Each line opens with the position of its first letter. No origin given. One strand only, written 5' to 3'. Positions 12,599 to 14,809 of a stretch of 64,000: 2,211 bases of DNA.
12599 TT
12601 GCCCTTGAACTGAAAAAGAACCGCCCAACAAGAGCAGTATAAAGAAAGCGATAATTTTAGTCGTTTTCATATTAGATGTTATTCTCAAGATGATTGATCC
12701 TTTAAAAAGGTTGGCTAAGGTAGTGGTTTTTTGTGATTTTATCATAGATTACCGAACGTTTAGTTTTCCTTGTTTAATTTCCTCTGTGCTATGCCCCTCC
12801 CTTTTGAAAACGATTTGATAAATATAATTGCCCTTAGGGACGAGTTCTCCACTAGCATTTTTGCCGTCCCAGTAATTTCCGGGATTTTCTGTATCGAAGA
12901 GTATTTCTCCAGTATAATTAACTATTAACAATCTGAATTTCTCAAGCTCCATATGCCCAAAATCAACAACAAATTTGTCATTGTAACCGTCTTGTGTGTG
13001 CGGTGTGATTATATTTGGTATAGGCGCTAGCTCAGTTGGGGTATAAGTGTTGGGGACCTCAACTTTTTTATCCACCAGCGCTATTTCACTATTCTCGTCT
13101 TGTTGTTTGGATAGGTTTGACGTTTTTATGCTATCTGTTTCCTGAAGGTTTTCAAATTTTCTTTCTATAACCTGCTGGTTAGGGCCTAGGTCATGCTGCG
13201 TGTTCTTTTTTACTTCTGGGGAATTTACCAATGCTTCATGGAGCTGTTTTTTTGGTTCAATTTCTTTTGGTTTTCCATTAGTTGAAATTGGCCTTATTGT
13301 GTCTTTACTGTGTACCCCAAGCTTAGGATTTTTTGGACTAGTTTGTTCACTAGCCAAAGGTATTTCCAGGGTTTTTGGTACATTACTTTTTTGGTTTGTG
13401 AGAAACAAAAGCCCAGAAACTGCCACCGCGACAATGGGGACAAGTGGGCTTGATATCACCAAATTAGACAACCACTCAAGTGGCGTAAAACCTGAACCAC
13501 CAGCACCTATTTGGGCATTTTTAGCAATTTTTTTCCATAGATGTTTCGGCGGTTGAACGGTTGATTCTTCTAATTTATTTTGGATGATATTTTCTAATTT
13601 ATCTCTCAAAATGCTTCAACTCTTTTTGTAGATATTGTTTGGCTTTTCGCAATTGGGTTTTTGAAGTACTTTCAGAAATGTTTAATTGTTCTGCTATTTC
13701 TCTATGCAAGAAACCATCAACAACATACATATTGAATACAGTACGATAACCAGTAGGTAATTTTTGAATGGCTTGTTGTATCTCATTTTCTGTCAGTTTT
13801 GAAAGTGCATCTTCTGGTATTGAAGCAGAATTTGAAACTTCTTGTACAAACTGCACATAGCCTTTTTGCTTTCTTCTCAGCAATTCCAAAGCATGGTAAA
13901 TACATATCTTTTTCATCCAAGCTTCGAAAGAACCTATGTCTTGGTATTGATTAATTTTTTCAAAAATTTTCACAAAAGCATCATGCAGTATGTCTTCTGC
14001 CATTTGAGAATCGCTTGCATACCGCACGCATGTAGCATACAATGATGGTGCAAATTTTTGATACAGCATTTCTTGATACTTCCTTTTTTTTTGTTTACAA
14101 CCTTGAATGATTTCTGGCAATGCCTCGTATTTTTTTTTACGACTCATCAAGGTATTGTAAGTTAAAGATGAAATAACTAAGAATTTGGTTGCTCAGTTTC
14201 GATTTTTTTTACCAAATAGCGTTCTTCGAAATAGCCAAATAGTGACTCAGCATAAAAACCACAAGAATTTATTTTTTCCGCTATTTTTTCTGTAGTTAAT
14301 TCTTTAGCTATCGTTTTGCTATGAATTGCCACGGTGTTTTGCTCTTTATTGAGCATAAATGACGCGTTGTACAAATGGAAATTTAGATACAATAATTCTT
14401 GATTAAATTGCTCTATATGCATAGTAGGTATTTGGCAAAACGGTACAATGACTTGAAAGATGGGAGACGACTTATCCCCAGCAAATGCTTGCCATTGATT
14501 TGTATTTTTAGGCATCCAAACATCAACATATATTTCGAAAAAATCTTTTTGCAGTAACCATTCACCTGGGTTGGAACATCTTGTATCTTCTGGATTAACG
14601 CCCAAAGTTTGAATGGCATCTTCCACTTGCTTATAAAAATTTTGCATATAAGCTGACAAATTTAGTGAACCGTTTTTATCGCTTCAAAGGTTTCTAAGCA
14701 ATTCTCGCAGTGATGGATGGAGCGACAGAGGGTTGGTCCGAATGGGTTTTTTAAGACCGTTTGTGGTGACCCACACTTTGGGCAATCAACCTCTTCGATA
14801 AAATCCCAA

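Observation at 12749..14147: ECF sigma factor coupled to a membrane-anchored partner whose sensor end is a T9SS type B (CHU_C) sorting-like domain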

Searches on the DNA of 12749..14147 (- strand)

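Call 9: search_dna_similar(query=window:12749-14147:-, collection=plasmids, mode=distant, max_rows=5)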
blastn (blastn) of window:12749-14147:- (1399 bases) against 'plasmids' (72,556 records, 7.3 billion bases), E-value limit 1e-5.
No match.

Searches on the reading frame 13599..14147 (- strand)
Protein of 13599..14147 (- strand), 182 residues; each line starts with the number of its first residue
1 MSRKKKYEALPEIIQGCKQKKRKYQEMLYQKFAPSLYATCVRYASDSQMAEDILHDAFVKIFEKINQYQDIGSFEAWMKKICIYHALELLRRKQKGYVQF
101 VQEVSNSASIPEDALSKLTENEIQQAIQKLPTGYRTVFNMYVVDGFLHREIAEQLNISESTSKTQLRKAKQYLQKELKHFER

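Call 3: search_protein_families(library=pfam, proteins=[window:13599-14147:-], max_evalue=1)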
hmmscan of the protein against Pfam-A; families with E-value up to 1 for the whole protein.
window:13599-14147:- (182 aa): 13 families
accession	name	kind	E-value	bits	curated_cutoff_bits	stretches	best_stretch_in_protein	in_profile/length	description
PF08281.18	Sigma70_r4_2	-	1.6e-16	60.1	25.7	1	121-172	2-53/54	Sigma-70, region 4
PF04542.20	Sigma70_r2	-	3.4e-12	46.4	24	1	28-95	1-70/71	Sigma-70 region 2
PF07638.17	Sigma70_ECF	-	4.8e-07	30.3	21.1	1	53-178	52-184/185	ECF sigma factor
PF04545.22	Sigma70_r4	-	7.5e-05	22.6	24.1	1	126-173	1-48/50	Sigma-70, region 4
PF07374.17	DUF1492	-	0.00016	22.2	21.5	1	97-173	24-99/100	Protein of unknown function (DUF1492)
PF04967.18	HTH_10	-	0.0017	18.6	23.1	1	149-172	27-50/53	HTH DNA binding domain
PF00196.25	GerE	-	0.0045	17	23.5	1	141-166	13-38/57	Bacterial regulatory proteins, luxR family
PF13412.12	HTH_24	-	0.044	13.8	21.9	1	149-168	21-40/48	Winged helix-turn-helix DNA-binding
PF06530.18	Phage_antitermQ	-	0.066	13.6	26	1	130-178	64-111/118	Phage antitermination protein Q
PF04297.20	UPF0122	-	0.077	13.7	22.7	1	135-175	23-63/101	Putative helix-turn-helix protein, YlxM / p13 like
PF25684.1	Mycobacteriophage_Gp53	-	0.096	12.7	27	1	39-123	12-97/200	Mycobacteriophage Gene 53 protein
PF12123.13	CBD_PlyG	-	0.18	12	28.2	1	157-174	19-36/44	PlyG Cell wall binding domain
PF09687.15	PRESAN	-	0.6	11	23.7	0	149-181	50-82/125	Plasmodium RESA N-terminal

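Call 4: search_protein_families(library=ncbifam, proteins=[window:13599-14147:-], max_evalue=1)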
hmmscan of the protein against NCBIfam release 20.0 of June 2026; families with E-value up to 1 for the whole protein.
window:13599-14147:- (182 aa): 104 families (the best 25 are shown)
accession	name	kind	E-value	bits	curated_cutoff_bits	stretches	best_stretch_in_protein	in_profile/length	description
TIGR02985.1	Sig70_bacteroi1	subfamily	1.4e-27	96.9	126.4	1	26-177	4-162/162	RNA polymerase sigma-70 factor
TIGR02937.1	sigma70-ECF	superfamily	4.7e-25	88.1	42.9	1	26-177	4-165/165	sigma-70 family RNA polymerase sigma factor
NF008888.0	PRK11922.1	equivalog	1.8e-22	80.1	204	1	12-178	19-197/231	RNA polymerase sigma factor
NF058625.1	sigma_PG0214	equivalog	5.4e-22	78.3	130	1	31-179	12-163/170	GFO_1088 family ECF-type sigma factor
TIGR02954.1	Sig70_famx3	hypoth_equivalog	1.2e-21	77.2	188.5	1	14-178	7-168/170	RNA polymerase sigma-70 factor, TIGR02954 family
NF006930.0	PRK09415.1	subfamily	9.1e-21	74.5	198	1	20-179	13-177/179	RNA polymerase factor sigma C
TIGR02950.1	SigM_subfam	subfamily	7.1e-20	71.5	147.95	1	26-177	3-158/159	RNA polymerase sigma factor, SigM family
NF009174.0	PRK12522.1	equivalog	2.9e-19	69.7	217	1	26-180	6-170/175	RNA polymerase sigma factor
NF009168.0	PRK12515.1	subfamily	3.9e-19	68.9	236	1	14-179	13-181/189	RNA polymerase sigma factor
NF009189.0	PRK12537.1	equivalog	5e-19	68.5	261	1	13-172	13-176/182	RNA polymerase sigma factor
NF007223.0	PRK09641.1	equivalog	5.9e-19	68.6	209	1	28-179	23-186/187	RNA polymerase sigma factor SigW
NF004113.0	PRK05602.1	equivalog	9.5e-19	67.8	208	1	16-179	38-203/211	RNA polymerase sigma factor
TIGR02983.1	SigE-fam_strep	subfamily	1.5e-18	67.2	141.55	1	26-178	9-159/162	SigE family RNA polymerase sigma factor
NF007216.0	PRK09638.1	equivalog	2e-18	66.8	194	1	13-179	8-176/180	RNA polymerase sigma factor SigY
NF009166.1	PRK12513.1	equivalog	3.2e-18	66.1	206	1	26-179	25-188/193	RNA polymerase sigma factor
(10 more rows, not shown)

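Call 14: find_related_loci(query=A2, collection=genome_contigs, flank=4000)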
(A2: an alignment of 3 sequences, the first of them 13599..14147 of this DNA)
Query A2 (182 aa) in genome_contigs; peptide patterns used: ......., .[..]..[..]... (x = any residue, [..] = any of these).
179 stretches matched a pattern; 22 encode a relative of the query (tblastn E <= 1e-3); 22 distinct loci.
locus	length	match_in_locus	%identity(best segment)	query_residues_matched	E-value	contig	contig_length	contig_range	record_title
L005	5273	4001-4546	67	1-182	3e-83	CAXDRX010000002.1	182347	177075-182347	MAG TPA_asm: uncultured bacterium isolate SRR5788144_concoct_84 genome assembly, contig: ERZ12300680.2, whole genome sho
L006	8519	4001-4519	43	10-180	4e-46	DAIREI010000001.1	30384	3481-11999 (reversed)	MAG TPA_asm: Bacteroidales bacterium isolate CTOTU14817 NODE_153_length_30384_cov_6.644334, whole genome shotgun sequenc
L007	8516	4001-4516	40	12-180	2e-42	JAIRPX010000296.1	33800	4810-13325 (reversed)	MAG: Dysgonamonadaceae bacterium isolate Cf509_bin64 k119_1970791, whole genome shotgun sequence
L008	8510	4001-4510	41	12-178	5e-42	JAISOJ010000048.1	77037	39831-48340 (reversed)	MAG: Dysgonamonadaceae bacterium isolate Iy174_bin41 k119_1005602, whole genome shotgun sequence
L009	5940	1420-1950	40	6-179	5e-41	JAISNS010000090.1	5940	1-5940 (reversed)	MAG: Dysgonamonadaceae bacterium isolate Im510_bin99 k119_961986, whole genome shotgun sequence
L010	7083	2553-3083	38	7-182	1e-39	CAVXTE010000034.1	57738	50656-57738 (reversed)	MAG: uncultured Bacteroidales bacterium isolate MFD02923.bin.2.102 genome assembly, contig: contig_36531, whole genome s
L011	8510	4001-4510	41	10-178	4e-39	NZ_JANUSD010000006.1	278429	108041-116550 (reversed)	Emticicia fluvialis strain BHSR1 contig6, whole genome shotgun sequence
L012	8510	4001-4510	40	9-177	1e-38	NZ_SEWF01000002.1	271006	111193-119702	Emticicia agri strain 17J42-9 scf7180000000789, whole genome shotgun sequence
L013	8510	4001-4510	40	9-177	1e-38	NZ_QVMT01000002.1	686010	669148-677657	Emticicia sp. C21 contig2, whole genome shotgun sequence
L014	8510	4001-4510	40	9-177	2e-38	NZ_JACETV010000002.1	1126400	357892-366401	Emticicia sp. BO119 contig2, whole genome shotgun sequence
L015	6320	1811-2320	40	9-177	3e-38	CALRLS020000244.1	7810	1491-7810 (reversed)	MAG: Cyanobium sp. NIES-981 isolate JJ-K1D7-64-1-mx-bin570 genome assembly, contig: JJ-SEL19C6-181-C899, whole genome sh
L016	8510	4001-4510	40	9-177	9e-38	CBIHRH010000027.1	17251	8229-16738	MAG TPA_asm: uncultured Emticicia sp. isolate SRR18156189_concoct_30 genome assembly, contig: ERZ27336846.465, whole gen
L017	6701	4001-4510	40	9-177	6e-38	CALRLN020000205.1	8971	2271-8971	MAG: Chitinophaga pinensis isolate JJ-KC21117-112-1-m2-bin61 genome assembly, contig: JJ-ST95-70-C620, whole genome shot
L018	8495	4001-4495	39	14-177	2e-37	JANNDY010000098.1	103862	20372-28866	MAG: Emticicia sp. isolate OTE_75_metabat_50 OTE_75_k141_2885732, whole genome shotgun sequence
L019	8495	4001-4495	39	14-177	3e-37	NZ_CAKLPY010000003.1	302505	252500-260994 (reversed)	Emticicia aquatica strain CECT 8858, type strain isolate HMF2925, whole genome shotgun sequence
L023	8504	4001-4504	39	11-178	7e-37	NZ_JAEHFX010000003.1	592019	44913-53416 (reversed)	Adhaeribacter terrigena strain BT258 NODE_3_length_592019_cov_55.213644, whole genome shotgun sequence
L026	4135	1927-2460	38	1-175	2e-31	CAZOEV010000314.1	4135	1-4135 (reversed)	MAG TPA_asm: uncultured Lentimicrobiaceae bacterium isolate binchicken_co51_64 genome assembly, contig: NODE_11676_lengt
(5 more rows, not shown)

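Call 35: search_protein_families(library=pfam, proteins=[L006:4531-5808:+, L008:4529-5737:+, L010:3106-4479:+, L023:4524-6158:+, L026:2501-3925:+, L011:4527-5330:+, L010:4484-6307:+, L011:5416-6501:+], max_evalue=0.01)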
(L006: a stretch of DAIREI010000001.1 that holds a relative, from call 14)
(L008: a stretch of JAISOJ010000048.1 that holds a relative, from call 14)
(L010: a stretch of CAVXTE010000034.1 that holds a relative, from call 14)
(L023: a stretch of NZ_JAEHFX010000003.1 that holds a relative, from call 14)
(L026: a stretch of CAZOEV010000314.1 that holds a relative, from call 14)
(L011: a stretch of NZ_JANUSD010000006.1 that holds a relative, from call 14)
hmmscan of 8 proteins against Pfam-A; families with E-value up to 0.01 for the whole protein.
L006:4531-5808:+ (425 aa): 2 families
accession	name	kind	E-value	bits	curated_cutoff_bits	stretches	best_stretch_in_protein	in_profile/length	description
PF13505.12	OMP_b-brl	-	3.6e-10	40.7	28.7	1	258-418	37-172/175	Outer membrane protein beta-barrel domain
PF13568.12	OMP_b-brl_2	-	3.9e-10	40.5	27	1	252-382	27-157/175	Outer membrane protein beta-barrel domain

L008:4529-5737:+ (402 aa): 1 family
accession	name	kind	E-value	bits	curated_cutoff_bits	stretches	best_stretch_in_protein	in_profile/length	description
PF13568.12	OMP_b-brl_2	-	8.8e-07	29.6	27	1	232-374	29-166/175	Outer membrane protein beta-barrel domain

L010:3106-4479:+ (457 aa): 0 families

L023:4524-6158:+ (544 aa): 0 families

L026:2501-3925:+ (474 aa): 1 family
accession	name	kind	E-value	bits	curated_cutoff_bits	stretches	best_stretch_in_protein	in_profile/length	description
PF13568.12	OMP_b-brl_2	-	5.7e-06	27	27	1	261-449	36-168/175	Outer membrane protein beta-barrel domain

L011:4527-5330:+ (267 aa): 0 families

L010:4484-6307:+ (607 aa): 1 family
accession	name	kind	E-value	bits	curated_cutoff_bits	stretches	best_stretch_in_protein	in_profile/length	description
PF13585.12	CHU_C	-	6.7e-16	58.6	27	1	518-604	3-85/86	CHU_C Type IX secretion signal domain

L011:5416-6501:+ (361 aa): 0 families

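Call 67: find_homologous_proteins(query=A5, max_evalue=0.00001)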
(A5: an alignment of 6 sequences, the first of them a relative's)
Query A5 (6 sequences) (425 aa, profile of the alignment): 43 proteins with E <= 0.00001 among 8000 candidates.
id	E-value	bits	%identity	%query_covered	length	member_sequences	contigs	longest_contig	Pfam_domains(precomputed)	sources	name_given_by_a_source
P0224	2.0e-156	539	100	100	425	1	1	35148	PF13505.13,PF13568.13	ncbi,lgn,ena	-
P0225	4.7e-117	410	26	26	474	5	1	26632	PF13568.13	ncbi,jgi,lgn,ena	-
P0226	4.9e-114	400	64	100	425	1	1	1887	PF13505.13,PF13568.13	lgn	-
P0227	2.5e-103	364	37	98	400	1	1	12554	-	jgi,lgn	jgi:hypothetical protein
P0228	1.1e-101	359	49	100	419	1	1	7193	PF13568.13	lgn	-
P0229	1.1e-89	320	37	99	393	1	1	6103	PF13568.13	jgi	jgi:hypothetical protein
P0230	1.1e-84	303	42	100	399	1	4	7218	PF13568.13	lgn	-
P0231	2.0e-72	263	45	55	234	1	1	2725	PF13568.13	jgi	jgi:hypothetical protein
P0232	2.4e-70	256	32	99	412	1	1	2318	PF13568.13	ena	-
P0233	1.4e-66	243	31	100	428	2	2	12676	PF13568.13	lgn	-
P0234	1.5e-65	240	34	100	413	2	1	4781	PF13568.13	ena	-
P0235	4.7e-65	238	30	100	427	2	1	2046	PF13568.13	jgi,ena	-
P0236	1.3e-64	237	32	100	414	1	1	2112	PF13568.13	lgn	-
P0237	4.3e-62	229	32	100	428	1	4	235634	PF13568.13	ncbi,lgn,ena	-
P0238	9.9e-62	227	31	100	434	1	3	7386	PF13568.13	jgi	jgi:hypothetical protein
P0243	1.9e-57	213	33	100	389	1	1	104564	PF13505.13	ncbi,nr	ncbi:porin family protein [Bacteroidales bacterium OttesenSCG-928-A17]|nr:porin family protein [Bact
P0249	2.5e-33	134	28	99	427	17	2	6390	PF13568.13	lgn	-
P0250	3.2e-33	134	37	40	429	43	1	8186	PF13505.13,PF13568.13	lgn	-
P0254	3.7e-31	127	32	40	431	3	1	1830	PF13505.13,PF13568.13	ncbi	-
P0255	3.9e-31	127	31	40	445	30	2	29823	PF13505.13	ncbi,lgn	-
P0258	2.4e-28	118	26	98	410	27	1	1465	PF13505.13,PF13568.13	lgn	-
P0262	4.6e-26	110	25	98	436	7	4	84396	PF13505.13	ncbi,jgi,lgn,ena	-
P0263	2.0e-25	108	30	40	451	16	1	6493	PF13505.13,PF13568.13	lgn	-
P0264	9.9e-25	106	34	40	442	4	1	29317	PF13505.13,PF13568.13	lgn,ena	-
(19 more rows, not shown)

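Call 68: list_cluster_members(proteins=[P0255, P0262, P0254, P0237, P0250, P0258, P0263, P0249, P0264, P0243])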
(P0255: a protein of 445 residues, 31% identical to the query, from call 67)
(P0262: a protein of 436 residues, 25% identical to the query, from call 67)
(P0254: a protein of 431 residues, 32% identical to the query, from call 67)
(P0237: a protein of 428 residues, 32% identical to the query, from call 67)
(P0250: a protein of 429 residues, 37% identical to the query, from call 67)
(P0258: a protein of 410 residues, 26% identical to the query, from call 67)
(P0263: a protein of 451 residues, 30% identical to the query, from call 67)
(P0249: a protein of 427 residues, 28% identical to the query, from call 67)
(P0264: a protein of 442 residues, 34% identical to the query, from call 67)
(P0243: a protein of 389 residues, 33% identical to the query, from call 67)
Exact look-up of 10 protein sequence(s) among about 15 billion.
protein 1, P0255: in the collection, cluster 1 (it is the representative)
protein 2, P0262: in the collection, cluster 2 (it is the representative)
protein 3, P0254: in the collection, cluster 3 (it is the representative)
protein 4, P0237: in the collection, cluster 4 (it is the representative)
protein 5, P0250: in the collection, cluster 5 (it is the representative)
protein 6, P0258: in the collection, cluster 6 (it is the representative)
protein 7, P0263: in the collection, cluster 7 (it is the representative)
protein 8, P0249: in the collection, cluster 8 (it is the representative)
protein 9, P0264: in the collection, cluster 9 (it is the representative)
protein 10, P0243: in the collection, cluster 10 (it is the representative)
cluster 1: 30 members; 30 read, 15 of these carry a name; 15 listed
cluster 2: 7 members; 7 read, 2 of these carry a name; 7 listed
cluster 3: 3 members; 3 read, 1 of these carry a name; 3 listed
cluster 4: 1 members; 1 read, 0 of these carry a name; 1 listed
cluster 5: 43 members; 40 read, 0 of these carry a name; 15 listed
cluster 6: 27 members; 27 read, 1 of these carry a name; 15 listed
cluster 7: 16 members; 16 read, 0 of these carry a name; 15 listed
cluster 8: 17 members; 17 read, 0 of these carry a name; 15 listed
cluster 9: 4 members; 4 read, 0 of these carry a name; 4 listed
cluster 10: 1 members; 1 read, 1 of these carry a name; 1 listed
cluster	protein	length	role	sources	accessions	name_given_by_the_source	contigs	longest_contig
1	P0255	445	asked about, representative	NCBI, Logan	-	-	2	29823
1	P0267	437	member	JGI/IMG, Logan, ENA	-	hypothetical protein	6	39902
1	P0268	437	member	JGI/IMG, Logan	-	hypothetical protein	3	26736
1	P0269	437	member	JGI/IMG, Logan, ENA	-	hypothetical protein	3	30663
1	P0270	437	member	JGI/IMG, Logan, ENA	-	hypothetical protein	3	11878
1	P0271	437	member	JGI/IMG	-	hypothetical protein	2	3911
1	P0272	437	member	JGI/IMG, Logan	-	hypothetical protein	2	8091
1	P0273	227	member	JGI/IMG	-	hypothetical protein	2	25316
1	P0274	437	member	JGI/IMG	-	hypothetical protein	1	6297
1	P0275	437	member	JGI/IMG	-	hypothetical protein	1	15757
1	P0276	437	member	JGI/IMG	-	hypothetical protein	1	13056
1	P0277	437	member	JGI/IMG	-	hypothetical protein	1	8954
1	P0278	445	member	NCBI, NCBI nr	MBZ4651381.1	MAG: putative rane protein [Proteiniphilum sp.] | putative rane protein [Proteiniphilum sp.]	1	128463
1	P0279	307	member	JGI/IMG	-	hypothetical protein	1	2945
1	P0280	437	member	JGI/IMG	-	hypothetical protein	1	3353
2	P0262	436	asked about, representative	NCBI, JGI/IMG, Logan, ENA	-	-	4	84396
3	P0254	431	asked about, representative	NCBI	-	-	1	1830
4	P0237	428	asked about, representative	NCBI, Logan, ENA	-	-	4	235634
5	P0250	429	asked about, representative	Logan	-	-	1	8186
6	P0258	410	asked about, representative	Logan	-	-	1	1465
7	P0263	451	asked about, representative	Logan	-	-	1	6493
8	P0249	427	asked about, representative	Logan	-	-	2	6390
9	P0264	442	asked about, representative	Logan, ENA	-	-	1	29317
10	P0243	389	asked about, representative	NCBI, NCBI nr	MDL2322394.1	porin family protein [Bacteroidales bacterium OttesenSCG-928-A17]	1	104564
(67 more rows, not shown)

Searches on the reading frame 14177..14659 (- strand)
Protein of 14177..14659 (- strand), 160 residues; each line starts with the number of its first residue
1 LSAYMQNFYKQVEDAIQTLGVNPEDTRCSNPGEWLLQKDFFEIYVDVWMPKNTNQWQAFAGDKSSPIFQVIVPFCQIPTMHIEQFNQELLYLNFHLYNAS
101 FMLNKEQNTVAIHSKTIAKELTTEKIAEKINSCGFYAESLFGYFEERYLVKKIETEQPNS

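Call 3: search_protein_families(library=pfam, proteins=[window:14177-14659:-], max_evalue=1)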
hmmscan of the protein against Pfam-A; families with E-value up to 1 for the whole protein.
window:14177-14659:- (160 aa): 1 family
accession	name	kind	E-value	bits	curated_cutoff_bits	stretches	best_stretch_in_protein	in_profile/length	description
PF10226.14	CCDC85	-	0.14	12.2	23.8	1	53-115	91-152/192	CCDC85 family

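Call 4: search_protein_families(library=ncbifam, proteins=[window:14177-14659:-], max_evalue=1)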
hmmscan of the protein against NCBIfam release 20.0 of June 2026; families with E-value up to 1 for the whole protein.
window:14177-14659:- (160 aa): 0 families
